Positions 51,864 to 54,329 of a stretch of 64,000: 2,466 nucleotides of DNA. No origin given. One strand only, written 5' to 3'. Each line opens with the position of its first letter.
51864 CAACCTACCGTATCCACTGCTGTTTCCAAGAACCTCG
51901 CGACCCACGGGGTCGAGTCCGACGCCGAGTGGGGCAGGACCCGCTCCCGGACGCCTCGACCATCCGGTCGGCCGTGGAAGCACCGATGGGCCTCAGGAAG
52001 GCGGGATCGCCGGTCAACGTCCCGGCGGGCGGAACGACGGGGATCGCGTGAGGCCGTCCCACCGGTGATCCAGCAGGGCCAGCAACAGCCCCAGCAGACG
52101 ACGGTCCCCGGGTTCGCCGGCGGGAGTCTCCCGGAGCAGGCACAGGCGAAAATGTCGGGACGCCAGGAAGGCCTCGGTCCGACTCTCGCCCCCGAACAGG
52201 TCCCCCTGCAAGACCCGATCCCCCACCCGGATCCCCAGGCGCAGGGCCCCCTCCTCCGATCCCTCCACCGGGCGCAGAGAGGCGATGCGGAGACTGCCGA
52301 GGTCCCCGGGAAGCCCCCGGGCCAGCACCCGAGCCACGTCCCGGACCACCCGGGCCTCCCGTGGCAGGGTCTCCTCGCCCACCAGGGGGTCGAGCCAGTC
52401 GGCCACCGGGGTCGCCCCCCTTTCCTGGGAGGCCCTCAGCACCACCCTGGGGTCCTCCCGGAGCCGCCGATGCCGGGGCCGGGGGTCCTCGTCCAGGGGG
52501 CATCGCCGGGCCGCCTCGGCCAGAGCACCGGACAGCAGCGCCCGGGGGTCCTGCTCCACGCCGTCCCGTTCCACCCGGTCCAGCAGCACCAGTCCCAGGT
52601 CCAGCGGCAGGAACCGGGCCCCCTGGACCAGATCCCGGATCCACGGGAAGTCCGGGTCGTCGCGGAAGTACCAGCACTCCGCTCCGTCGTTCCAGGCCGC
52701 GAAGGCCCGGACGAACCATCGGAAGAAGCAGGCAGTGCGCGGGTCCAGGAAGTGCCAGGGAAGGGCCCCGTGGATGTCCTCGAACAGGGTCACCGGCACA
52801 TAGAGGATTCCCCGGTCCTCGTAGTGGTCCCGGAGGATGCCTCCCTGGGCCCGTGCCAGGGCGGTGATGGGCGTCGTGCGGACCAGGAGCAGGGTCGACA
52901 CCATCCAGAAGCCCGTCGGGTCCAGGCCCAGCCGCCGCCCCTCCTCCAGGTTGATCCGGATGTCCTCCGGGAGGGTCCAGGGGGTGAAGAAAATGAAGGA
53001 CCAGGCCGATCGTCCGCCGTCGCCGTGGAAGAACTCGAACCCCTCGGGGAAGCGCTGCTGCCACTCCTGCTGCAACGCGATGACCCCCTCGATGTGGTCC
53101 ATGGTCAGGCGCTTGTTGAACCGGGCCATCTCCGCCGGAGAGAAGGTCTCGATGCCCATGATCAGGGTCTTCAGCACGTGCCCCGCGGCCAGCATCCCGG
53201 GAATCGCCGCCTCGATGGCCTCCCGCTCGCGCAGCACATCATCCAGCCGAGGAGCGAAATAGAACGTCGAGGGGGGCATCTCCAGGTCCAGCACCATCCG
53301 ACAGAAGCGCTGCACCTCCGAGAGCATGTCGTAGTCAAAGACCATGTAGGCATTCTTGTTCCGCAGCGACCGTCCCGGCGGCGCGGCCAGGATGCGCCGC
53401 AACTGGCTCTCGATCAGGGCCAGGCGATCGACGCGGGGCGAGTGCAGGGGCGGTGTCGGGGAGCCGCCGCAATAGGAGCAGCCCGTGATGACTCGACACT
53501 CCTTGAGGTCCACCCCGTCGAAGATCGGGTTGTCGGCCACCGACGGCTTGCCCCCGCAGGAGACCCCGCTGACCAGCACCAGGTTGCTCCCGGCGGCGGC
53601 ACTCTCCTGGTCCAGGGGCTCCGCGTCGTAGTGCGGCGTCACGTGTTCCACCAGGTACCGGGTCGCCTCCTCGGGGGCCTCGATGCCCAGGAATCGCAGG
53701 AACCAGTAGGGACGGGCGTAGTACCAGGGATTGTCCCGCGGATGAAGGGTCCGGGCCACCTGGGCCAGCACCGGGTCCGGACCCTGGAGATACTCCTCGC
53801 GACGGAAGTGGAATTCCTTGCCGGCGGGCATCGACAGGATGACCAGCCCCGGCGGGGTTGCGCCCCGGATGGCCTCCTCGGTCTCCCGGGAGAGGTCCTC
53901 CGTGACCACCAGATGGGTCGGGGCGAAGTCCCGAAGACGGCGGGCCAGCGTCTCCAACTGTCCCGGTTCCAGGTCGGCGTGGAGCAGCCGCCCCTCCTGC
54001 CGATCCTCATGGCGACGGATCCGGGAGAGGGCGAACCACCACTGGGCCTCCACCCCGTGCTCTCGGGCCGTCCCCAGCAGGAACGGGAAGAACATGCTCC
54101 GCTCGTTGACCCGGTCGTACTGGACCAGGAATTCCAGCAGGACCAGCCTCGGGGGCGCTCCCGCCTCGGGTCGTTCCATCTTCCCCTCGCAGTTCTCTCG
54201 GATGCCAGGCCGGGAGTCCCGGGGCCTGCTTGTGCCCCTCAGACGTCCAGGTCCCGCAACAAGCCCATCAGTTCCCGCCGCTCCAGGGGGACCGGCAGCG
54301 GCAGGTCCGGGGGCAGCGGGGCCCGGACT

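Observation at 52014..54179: A 721-aa radical-SAM-like protein with a non-canonical CX5CX2C motif, co-operonic with nitrogenase-like genes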

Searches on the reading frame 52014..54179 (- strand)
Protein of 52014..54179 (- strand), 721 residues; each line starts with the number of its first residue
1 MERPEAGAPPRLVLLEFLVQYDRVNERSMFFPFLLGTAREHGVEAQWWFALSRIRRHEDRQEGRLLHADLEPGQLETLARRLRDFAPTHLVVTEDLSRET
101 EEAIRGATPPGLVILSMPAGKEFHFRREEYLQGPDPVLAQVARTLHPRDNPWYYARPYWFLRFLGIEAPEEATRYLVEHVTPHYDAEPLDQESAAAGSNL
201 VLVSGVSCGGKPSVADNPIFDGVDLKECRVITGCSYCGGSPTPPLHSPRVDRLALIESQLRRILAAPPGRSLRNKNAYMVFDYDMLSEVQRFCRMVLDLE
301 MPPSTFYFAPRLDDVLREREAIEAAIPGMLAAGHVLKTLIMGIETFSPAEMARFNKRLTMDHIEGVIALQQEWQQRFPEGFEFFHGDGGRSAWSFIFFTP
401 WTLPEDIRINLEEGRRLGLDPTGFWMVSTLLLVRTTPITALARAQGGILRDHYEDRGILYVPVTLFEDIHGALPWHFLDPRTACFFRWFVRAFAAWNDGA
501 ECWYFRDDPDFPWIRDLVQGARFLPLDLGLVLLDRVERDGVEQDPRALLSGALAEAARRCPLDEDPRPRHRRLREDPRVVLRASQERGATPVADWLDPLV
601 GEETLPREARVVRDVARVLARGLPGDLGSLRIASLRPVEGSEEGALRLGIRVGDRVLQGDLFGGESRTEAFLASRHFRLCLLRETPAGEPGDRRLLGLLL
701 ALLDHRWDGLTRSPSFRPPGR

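Call 6: search_protein_families(library=pfam, proteins=[window:52014-54179:-], max_evalue=0.01)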
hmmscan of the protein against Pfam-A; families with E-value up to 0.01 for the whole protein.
window:52014-54179:- (721 aa): 0 families

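Call 7: search_protein_families(library=ncbifam, proteins=[window:52014-54179:-], max_evalue=0.01)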
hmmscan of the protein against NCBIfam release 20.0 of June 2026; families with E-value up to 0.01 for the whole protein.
window:52014-54179:- (721 aa): 0 families

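Call 8: find_homologous_proteins(query=window:52014-54179:-)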
Query window:52014-54179:- (721 aa): 3 proteins with E <= 0.001 among 8000 candidates.
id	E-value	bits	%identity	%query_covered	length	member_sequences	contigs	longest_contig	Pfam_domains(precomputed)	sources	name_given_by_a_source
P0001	0.0e+0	1668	100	100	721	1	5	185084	-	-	-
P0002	0.0e+0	1384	84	100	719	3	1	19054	-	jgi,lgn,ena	-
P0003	0.0e+0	1340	82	99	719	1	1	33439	-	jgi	-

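Call 12: search_solved_structures(query=A1, max_evalue=10, show_alignments=3)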
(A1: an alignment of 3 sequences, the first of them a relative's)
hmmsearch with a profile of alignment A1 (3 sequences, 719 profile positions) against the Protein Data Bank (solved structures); distinct sequences matched with E-value up to 10: 3.
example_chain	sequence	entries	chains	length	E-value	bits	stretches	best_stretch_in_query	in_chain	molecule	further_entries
3jyu_A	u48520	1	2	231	0.012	17.1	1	175-287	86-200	Ubiquitin carboxyl-terminal hydrolase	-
5ctr_C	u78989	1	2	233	0.016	16.7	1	201-287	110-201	Ubiquitin carboxyl-terminal hydrolase 4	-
8qkd_A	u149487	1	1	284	1.8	9.8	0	53-143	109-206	sc-CC-5-24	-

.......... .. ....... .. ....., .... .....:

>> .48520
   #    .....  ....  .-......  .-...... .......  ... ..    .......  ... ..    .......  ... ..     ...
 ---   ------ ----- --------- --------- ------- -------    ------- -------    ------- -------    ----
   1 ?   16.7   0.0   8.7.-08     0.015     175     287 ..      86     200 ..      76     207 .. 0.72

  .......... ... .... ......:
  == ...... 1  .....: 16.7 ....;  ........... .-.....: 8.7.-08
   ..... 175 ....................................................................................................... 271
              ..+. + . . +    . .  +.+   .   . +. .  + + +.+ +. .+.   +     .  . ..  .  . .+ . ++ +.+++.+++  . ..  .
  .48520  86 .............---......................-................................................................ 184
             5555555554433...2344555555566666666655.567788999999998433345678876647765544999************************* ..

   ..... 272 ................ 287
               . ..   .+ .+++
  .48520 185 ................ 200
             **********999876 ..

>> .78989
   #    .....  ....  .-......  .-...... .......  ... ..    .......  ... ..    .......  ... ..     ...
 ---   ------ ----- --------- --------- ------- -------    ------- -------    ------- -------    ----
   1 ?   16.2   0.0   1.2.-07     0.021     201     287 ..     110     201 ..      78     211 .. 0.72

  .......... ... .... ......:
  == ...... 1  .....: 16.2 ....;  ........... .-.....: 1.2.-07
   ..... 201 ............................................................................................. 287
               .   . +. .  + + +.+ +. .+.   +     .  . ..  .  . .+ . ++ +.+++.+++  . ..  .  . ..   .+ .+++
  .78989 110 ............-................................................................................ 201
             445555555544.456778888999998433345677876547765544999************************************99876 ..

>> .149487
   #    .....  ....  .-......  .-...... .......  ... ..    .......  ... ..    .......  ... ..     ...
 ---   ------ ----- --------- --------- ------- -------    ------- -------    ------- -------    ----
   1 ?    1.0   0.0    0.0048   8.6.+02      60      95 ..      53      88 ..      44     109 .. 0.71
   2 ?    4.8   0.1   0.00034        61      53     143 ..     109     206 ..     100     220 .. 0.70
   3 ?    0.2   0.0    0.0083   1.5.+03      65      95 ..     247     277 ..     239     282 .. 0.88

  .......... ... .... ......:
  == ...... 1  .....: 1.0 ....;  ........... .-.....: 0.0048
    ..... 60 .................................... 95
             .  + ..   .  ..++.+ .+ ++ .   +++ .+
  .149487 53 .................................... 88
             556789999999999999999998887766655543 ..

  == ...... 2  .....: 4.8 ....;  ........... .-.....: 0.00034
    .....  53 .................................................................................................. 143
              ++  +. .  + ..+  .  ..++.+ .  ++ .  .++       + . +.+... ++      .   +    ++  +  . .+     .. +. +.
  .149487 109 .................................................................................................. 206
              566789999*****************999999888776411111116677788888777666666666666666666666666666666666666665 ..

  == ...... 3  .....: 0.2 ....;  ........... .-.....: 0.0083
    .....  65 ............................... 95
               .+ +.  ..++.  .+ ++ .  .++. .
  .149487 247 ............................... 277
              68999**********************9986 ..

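Call 14: find_encoding_contigs(protein=P0002, flank=10000, max_places=3)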
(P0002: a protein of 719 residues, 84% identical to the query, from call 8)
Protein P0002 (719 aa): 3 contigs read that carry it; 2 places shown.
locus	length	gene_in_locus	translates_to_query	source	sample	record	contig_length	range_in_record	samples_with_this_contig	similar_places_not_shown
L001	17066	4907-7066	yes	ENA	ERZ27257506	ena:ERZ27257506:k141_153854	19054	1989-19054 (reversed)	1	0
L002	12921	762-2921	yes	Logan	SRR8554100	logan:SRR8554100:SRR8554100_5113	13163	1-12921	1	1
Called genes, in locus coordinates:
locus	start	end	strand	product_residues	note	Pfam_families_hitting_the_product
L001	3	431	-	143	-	?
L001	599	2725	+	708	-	PF00148:Oxidored_nitro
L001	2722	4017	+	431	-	PF00148:Oxidored_nitro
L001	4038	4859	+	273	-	PF00142:Fer4_NifH, PF01656:CbiA, PF10609:ParA (faint), PF13614:AAA_31 (weak)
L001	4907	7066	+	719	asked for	-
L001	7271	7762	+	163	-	-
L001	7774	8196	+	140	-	-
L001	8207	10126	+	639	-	PF07715:Plug, PF00593:TonB_dep_Rec_b-barrel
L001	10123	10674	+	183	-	-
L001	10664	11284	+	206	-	PF13489:Methyltransf_23, PF01728:FtsJ (weak), PF01209:Ubie_methyltran, PF05148:Methyltransf_8 (weak), PF08241:Methyltransf_11, PF08242:Methyltransf_12, PF13649:Methyltransf_25, PF13847:Methyltransf_31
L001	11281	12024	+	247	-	PF02361:CbiQ (weak)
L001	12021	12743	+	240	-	PF00005:ABC_tran, PF13304:AAA_21 (weak)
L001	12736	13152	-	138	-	PF01402:RHH_1, PF08753:NikR_C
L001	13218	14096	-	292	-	-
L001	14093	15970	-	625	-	PF02776:TPP_enzyme_N, PF00205:TPP_enzyme_M, PF02775:TPP_enzyme_C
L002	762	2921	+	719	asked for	-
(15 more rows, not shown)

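Call 15: find_encoding_contigs(protein=P0003, flank=10000, max_places=3)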
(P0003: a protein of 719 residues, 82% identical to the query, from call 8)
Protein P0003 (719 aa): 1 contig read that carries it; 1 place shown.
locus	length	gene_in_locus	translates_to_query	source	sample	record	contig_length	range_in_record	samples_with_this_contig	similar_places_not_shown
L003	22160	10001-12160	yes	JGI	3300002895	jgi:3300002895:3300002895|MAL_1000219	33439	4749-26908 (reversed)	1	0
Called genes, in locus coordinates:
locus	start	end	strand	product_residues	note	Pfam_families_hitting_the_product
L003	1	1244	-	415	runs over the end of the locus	PF03372:Exo_endo_phos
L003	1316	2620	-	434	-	PF00148:Oxidored_nitro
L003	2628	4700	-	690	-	PF00148:Oxidored_nitro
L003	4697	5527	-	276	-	PF00142:Fer4_NifH, PF01656:CbiA, PF02374:ArsA_ATPase (weak), PF10609:ParA (faint), PF13614:AAA_31 (weak)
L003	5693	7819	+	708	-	PF00148:Oxidored_nitro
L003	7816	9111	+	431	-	PF00148:Oxidored_nitro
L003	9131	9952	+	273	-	PF00142:Fer4_NifH, PF01656:CbiA, PF10609:ParA (faint), PF13614:AAA_31 (weak)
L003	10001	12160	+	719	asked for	-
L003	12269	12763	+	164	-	-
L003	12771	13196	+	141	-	-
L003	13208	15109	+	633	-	PF07715:Plug, PF00593:TonB_dep_Rec_b-barrel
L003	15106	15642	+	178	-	-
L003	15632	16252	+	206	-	PF13489:Methyltransf_23, PF01135:PCMT (weak), PF01209:Ubie_methyltran, PF01728:FtsJ, PF08241:Methyltransf_11, PF08242:Methyltransf_12, PF13649:Methyltransf_25, PF13847:Methyltransf_31, +1 more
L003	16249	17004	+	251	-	PF02361:CbiQ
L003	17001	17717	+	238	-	PF00005:ABC_tran, PF13304:AAA_21 (weak)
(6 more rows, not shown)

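Call 26: predict_structure(alignment_id=A1)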
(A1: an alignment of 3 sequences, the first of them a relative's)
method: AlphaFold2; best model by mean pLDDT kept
length: 721 residues; sequences in the alignment: 3
mean_pLDDT: 40.1   pTM: 0.29
mean pLDDT of the five models: 40.1, 39.1, 37.9, 37.9, 36.9
residues with pLDDT >= 90: 0; 70-90: 28; 50-70: 141; < 50: 552
segments of 3 or more residues with pLDDT < 50: 1-65, 116-483, 499-504, 525-527, 568-591, 621-630, 655-658, 663-721
pLDDT, mean of each block of 10 residues (from residue 1): 42 35 31 40 46 44 45 59 58 58 66 50 35 38 35 35 38 36 31 30 26 31 31 27 30 37 36 28 31 33 28 33 32 29 30 31 33 35 28 24 29 32 28 29 27 28 32 33 51 53 50 77 54 56 72 71 45 29 31 58 52 52 43 59 54 49 41 35 37 42 39 32 25
secondary structure, 60 per line:
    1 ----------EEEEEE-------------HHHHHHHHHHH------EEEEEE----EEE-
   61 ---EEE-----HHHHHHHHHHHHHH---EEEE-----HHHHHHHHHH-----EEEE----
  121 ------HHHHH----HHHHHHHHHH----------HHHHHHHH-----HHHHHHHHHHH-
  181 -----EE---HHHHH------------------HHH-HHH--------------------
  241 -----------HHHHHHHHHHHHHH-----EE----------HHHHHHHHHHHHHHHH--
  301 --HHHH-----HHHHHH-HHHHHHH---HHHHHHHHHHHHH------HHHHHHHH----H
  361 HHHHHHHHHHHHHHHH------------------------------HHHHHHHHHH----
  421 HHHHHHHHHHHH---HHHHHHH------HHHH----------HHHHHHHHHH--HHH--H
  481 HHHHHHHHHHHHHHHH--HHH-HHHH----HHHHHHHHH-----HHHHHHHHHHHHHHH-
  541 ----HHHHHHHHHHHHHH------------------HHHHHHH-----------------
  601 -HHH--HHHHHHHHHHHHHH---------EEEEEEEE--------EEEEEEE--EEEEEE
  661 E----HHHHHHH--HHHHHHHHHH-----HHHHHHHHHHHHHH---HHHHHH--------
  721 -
elements in order (helices of 4 or more, strands of 3 or more residues): E11-16 H30-40 E47-52 E57-59 E64-66 H72-85 E89-92 H98-107 E113-116 H127-131 H136-145 H156-163 H169-179 H191-195 H252-265 H283-298 H303-306 H312-317 H319-325 H329-341 H348-355 H360-376 H407-416 H421-432 H436-442 H449-452 H463-472 H480-496 H503-506 H511-519 H525-539 H545-558 H577-583 H607-620 E630-637 E646-652 E655-661 H666-672 H675-684 H690-703 H707-712

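Call 29: search_protein_families(library=pfam, proteins=[window:52014-54179:-], max_evalue=10)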
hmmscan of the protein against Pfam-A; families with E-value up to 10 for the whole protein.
window:52014-54179:- (721 aa): 0 families

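Call 30: search_protein_representatives(alignment_id=A1)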
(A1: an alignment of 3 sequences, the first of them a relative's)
Query: 3 sequences, 719 profile positions. Proteins with E-value up to 0.001 (for the whole library): 552; up to 1e-10: 411; up to 1e-30: 173. The best 150 are listed.
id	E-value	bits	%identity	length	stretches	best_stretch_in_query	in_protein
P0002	0.0e+00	1603.2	-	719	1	1-719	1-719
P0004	2.8e-118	412.6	-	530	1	6-515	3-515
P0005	5.6e-117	408.3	-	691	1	8-707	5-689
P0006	2.8e-112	392.8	-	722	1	11-707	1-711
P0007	9.0e-106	371.2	-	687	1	5-704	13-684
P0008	2.5e-105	369.7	-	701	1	5-706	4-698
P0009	5.4e-101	355.4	-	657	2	5-412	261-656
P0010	2.2e-99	350.1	-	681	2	6-535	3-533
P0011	1.6e-98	347.3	-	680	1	9-707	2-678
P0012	6.2e-94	332.1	-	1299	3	7-511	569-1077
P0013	2.9e-93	329.9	-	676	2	1-535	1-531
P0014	7.5e-93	328.5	-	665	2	8-591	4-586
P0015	2.2e-91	323.7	-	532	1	9-534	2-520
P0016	2.1e-82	294.0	-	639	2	4-553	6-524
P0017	4.1e-80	286.4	-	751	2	154-558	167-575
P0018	3.7e-78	279.9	-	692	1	6-530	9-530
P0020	5.7e-71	256.2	-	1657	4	8-694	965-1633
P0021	1.1e-63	232.1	-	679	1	9-549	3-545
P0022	2.2e-63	231.1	-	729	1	6-698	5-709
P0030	1.7e-57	211.7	-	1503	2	7-702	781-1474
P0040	3.8e-53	197.3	-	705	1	4-494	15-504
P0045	5.1e-51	190.2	-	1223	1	9-506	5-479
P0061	2.4e-45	171.5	-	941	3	166-496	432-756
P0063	3.8e-45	170.8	-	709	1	4-516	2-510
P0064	4.2e-45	170.7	-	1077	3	156-703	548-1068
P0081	1.4e-41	159.0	-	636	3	161-489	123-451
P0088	1.7e-40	155.4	-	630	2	156-490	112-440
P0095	1.8e-39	152.1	-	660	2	164-489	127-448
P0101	1.0e-38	149.6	-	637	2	161-491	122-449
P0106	2.9e-38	148.1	-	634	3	166-551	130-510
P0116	1.8e-37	145.5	-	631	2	200-489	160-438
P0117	2.7e-37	144.9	-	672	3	154-484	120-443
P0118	5.3e-37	143.9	-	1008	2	164-486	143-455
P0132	1.9e-35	138.8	-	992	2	168-545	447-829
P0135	3.2e-35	138.0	-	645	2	154-484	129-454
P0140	1.6e-34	135.7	-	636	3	133-483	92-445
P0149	3.3e-33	131.4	-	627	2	163-485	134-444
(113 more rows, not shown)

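Call 35: find_homologous_proteins(query=A2, max_evalue=0.00001)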
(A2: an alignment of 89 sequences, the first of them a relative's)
Query A2 (89 sequences) (721 aa, profile of the alignment): 3 proteins with E <= 0.00001 among 8000 candidates.
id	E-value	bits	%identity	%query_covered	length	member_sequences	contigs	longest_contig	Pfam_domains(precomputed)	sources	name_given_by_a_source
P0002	6.0e-196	671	84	100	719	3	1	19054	-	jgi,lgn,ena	-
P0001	3.8e-195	669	100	100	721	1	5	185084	-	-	-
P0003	8.8e-193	661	82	99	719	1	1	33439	-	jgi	-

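Call 36: list_cluster_members(proteins=[P0005, P0006, P0008, P0012, P0020, P0022, P0040, P0063, P0081, P0117])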
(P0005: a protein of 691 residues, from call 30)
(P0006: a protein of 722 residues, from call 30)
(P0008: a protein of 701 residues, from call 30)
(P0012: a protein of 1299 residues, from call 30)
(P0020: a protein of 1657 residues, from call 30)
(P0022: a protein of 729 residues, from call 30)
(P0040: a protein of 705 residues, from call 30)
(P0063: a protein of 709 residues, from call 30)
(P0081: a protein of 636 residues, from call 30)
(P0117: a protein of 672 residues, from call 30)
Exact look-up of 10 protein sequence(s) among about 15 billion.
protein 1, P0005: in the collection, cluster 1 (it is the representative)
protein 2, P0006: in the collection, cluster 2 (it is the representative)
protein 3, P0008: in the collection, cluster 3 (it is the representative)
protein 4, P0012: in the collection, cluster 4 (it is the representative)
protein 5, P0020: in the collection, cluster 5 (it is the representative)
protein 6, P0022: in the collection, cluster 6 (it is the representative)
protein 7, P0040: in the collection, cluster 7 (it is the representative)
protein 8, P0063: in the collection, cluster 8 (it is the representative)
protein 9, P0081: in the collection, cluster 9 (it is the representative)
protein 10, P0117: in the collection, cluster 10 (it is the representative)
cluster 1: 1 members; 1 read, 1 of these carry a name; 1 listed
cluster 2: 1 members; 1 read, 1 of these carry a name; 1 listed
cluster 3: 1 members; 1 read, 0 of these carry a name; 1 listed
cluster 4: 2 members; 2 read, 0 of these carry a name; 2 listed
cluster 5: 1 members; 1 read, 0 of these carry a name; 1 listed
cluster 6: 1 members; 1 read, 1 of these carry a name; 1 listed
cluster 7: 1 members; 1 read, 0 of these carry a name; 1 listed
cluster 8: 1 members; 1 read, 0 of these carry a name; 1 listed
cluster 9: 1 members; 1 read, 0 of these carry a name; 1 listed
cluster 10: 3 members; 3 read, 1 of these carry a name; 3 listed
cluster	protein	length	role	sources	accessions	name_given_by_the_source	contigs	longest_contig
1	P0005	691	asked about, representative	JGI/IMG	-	hypothetical protein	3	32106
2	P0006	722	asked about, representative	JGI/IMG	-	hypothetical protein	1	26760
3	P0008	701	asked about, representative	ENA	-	-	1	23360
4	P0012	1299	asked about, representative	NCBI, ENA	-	-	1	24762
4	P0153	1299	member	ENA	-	-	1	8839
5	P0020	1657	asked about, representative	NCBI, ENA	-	-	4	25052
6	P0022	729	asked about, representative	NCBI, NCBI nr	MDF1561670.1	MAG: hypothetical protein P1V51_01430 [Deltaproteobacteria bacterium] | hypothetical protein [Deltaproteobacteria bacterium]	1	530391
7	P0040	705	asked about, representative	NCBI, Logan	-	-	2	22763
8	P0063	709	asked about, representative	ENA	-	-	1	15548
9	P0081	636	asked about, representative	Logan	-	-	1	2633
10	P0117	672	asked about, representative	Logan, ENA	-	-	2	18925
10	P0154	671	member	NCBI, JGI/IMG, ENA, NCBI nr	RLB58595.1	MAG: hypothetical protein DRI34_04375 [Deltaproteobacteria bacterium]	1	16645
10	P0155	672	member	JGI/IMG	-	-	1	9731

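Call 37: search_protein_families(library=pfam, proteins=[P0012, P0020, P0030, P0045, P0064, P0061, P0132, P0118], max_evalue=0.001)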
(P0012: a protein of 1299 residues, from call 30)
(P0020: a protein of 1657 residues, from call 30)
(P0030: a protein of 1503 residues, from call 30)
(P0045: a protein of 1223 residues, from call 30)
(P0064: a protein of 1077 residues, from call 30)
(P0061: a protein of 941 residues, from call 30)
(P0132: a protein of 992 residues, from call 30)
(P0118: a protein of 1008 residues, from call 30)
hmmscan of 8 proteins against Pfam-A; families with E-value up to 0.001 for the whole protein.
P0012 (1299 aa): 0 families

P0020 (1657 aa): 0 families

P0030 (1503 aa): 0 families

P0045 (1223 aa): 1 family
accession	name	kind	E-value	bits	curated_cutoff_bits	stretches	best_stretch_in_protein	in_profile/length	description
PF04055.27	Radical_SAM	-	2e-18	67.6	29.5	1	553-698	2-154/166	Radical SAM superfamily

P0064 (1077 aa): 1 family
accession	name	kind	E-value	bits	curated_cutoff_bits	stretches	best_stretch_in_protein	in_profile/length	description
PF04055.27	Radical_SAM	-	1.4e-16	61.5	29.5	1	23-172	5-159/166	Radical SAM superfamily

P0061 (941 aa): 2 families
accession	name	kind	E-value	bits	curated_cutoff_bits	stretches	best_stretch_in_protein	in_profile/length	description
PF04055.27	Radical_SAM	-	9.8e-19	68.6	29.5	1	16-162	3-158/166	Radical SAM superfamily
PF13186.11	SPASM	-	3.6e-05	24.4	21.5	1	234-271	4-45/67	Iron-sulfur cluster-binding domain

P0132 (992 aa): 2 families
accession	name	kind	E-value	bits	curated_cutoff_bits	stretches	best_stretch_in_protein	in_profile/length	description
PF04055.27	Radical_SAM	-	1.1e-08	35.9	29.5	0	33-126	52-146/166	Radical SAM superfamily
PF13186.11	SPASM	-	6e-06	26.9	21.5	1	234-299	1-66/67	Iron-sulfur cluster-binding domain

P0118 (1008 aa): 0 families
